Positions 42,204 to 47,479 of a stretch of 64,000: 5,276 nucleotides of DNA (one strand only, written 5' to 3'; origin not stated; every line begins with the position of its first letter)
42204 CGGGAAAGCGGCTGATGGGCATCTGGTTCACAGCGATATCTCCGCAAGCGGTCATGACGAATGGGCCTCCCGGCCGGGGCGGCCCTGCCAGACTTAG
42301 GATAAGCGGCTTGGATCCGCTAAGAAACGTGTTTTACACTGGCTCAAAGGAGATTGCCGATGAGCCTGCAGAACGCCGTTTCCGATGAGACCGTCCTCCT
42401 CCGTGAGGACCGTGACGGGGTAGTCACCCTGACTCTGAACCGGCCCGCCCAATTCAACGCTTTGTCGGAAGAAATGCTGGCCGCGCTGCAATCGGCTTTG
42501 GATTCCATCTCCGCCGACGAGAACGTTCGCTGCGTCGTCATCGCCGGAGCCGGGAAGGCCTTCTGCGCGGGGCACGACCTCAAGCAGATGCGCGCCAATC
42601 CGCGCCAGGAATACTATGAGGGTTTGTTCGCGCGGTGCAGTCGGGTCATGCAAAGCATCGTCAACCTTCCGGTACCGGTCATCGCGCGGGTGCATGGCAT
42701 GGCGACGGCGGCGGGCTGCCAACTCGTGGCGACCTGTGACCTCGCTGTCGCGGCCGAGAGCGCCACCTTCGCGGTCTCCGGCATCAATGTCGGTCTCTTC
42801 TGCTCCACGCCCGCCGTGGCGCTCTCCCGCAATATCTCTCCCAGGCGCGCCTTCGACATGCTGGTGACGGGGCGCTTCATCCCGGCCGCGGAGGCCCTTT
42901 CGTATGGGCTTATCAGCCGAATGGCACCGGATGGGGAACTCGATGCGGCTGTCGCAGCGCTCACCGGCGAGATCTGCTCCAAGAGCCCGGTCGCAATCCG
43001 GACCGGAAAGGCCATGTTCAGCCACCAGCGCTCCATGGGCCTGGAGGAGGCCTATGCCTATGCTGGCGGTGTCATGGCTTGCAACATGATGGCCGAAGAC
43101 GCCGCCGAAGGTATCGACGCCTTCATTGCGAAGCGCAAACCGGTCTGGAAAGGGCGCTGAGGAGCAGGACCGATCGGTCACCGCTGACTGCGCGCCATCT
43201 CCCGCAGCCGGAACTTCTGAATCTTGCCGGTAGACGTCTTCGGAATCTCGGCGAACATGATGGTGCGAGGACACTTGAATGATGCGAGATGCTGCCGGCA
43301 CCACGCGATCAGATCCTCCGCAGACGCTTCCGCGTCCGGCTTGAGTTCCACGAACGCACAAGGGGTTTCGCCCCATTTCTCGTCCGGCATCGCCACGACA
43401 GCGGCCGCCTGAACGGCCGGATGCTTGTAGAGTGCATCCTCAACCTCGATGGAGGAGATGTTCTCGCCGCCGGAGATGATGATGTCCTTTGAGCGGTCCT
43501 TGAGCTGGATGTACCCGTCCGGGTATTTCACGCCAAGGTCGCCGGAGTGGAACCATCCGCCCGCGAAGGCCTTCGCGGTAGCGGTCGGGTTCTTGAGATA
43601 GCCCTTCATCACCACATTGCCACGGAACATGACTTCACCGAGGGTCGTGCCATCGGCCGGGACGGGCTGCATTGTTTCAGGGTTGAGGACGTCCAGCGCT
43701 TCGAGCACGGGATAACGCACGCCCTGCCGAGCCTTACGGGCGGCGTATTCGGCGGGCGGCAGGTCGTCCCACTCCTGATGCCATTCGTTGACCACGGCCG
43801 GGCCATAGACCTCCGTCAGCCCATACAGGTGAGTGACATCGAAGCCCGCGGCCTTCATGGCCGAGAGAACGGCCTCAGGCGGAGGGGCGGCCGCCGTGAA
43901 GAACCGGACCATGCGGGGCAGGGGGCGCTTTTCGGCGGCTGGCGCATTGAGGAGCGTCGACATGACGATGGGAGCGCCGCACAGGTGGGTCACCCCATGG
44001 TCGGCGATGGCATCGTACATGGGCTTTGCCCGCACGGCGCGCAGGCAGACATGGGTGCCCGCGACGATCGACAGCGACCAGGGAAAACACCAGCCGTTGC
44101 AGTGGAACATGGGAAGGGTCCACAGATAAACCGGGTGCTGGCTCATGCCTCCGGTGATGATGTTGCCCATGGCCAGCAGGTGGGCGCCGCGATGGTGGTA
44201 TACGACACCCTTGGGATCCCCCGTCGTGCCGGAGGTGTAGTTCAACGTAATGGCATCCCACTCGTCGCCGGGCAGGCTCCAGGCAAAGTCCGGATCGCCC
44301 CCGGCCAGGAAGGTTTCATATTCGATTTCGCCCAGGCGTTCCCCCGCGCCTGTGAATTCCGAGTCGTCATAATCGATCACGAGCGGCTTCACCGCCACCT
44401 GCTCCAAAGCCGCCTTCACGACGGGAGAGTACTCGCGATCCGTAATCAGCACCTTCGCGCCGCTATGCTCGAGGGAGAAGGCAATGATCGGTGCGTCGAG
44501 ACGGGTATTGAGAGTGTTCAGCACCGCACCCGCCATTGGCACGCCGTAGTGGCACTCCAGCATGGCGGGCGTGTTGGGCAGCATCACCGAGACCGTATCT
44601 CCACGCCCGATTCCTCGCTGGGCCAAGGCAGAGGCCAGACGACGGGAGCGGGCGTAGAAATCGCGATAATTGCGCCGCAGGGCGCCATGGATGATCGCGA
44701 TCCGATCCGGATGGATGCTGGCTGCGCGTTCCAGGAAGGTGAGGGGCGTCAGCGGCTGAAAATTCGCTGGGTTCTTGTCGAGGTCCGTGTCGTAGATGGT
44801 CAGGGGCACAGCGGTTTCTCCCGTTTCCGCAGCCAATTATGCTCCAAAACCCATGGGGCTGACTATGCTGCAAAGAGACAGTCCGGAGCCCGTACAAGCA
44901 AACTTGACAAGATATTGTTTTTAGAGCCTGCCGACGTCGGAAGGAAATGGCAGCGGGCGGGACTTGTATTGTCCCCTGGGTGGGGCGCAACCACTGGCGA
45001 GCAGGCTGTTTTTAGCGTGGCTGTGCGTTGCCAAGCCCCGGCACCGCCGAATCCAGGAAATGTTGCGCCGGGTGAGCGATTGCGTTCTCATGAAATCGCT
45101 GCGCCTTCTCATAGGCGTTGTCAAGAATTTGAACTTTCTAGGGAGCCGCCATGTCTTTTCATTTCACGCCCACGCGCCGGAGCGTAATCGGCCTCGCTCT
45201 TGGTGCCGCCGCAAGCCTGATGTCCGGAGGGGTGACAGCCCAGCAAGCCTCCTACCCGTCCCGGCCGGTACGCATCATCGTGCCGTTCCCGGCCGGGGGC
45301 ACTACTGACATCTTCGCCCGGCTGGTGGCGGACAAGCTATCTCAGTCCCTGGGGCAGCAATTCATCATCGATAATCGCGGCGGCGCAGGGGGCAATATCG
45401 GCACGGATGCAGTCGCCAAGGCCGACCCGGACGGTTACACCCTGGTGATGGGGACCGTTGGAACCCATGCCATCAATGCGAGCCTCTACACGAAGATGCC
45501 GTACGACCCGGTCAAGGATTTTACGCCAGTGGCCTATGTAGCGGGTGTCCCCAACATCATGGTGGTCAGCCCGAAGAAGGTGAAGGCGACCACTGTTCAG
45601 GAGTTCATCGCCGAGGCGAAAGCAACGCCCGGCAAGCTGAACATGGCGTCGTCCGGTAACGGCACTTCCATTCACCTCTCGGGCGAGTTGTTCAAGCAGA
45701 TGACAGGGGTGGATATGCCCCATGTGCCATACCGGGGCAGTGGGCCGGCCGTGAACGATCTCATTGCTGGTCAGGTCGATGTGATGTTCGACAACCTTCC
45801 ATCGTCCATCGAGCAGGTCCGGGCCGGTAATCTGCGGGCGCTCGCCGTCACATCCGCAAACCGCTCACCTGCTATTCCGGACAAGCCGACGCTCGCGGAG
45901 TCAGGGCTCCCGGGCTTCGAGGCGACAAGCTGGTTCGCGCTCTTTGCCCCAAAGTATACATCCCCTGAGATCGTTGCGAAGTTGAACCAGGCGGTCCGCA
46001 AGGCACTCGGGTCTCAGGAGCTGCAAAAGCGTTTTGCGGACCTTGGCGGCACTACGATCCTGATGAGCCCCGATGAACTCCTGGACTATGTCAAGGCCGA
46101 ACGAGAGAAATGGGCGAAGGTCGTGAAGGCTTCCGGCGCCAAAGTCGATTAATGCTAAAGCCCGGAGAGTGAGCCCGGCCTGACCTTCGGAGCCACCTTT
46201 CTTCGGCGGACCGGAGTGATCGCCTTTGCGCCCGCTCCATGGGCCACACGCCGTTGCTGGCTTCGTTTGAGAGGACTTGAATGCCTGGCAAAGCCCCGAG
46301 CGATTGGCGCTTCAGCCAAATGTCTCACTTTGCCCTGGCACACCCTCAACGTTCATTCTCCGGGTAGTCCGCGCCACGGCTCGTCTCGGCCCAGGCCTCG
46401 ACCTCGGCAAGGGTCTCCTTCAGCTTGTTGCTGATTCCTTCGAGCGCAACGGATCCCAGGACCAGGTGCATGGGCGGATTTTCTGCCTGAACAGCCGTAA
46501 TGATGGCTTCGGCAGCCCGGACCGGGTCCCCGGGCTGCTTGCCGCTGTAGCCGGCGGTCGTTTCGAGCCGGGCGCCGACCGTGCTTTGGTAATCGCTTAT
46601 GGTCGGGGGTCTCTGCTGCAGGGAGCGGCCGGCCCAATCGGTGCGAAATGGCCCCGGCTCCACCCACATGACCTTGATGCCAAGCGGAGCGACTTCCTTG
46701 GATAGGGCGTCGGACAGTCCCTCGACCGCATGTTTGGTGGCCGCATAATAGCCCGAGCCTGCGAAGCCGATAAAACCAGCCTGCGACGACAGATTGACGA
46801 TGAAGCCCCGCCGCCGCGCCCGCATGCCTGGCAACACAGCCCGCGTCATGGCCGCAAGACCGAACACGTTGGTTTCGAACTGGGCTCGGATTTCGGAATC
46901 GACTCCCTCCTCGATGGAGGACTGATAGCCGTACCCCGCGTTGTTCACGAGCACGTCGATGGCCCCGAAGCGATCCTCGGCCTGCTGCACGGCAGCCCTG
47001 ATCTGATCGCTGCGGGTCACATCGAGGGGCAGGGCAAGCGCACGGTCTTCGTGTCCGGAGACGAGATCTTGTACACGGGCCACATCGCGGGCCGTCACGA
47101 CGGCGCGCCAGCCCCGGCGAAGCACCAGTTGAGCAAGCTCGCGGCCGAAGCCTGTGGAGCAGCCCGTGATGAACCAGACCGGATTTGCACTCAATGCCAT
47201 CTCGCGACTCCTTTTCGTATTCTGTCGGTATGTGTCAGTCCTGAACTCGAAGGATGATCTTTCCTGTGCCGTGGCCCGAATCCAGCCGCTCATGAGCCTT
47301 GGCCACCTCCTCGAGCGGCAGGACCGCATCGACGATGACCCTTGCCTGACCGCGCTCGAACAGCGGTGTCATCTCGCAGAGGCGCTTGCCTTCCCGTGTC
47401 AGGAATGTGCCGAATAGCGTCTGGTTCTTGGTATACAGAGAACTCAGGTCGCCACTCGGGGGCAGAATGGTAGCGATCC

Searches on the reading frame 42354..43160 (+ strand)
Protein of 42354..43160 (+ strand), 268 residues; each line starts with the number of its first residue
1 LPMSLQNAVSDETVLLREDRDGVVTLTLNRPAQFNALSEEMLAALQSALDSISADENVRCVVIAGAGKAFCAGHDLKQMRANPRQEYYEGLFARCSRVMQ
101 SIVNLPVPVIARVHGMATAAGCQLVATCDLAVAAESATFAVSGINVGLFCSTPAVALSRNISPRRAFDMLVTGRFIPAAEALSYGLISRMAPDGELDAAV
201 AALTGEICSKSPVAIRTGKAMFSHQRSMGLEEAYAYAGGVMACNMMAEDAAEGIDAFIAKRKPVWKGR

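Call 29: search_protein_families(library=pfam, proteins=[window:42354-43160:+], max_evalue=0.00001)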
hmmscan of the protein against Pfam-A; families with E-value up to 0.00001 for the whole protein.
window:42354-43160:+ (268 aa): 2 families
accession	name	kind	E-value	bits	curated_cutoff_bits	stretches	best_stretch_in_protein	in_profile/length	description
PF00378.25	ECH_1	-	7.5e-53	179.9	27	1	20-267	3-250/251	Enoyl-CoA hydratase/isomerase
PF16113.10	ECH_2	-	4.4e-35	122.2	27.2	1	25-204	3-185/335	Enoyl-CoA hydratase/isomerase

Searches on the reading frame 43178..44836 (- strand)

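Call 4: search_protein_families(library=pfam, proteins=[window:43178-44836:-], max_evalue=0.01)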
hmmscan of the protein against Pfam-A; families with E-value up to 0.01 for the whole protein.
window:43178-44836:- (552 aa): 2 families
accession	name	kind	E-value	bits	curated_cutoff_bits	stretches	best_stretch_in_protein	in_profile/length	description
PF00501.34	AMP-binding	-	1.6e-77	261.3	29.9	1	35-414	1-384/384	AMP-binding enzyme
PF13193.12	AMP-binding_C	-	2e-23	83.5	24.5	1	464-538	1-76/76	AMP-binding enzyme C-terminal domain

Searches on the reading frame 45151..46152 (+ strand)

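Call 4: search_protein_families(library=pfam, proteins=[window:45151-46152:+], max_evalue=0.01)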
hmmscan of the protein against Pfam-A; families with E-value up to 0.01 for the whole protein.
window:45151-46152:+ (333 aa): 1 family
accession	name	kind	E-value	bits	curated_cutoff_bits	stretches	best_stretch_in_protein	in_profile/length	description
PF03401.19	TctC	-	7.2e-78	262.3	27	1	56-329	2-273/274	Tripartite tricarboxylate transporter family receptor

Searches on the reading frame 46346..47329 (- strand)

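Call 29: search_protein_families(library=pfam, proteins=[window:46346-47329:-], max_evalue=0.00001)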
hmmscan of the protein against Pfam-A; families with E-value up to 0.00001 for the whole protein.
window:46346-47329:- (327 aa): 3 families
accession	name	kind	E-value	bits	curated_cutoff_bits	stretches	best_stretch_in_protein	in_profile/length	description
PF00106.31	adh_short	-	2.8e-50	170.9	26.6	1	52-237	3-191/195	short chain dehydrogenase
PF13561.12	adh_short_C2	-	2.7e-35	122.5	27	1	59-234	6-182/236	Enoyl-(Acyl carrier protein) reductase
PF08659.16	KR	-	5.2e-15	56.2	22.6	1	53-211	4-165/180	KR domain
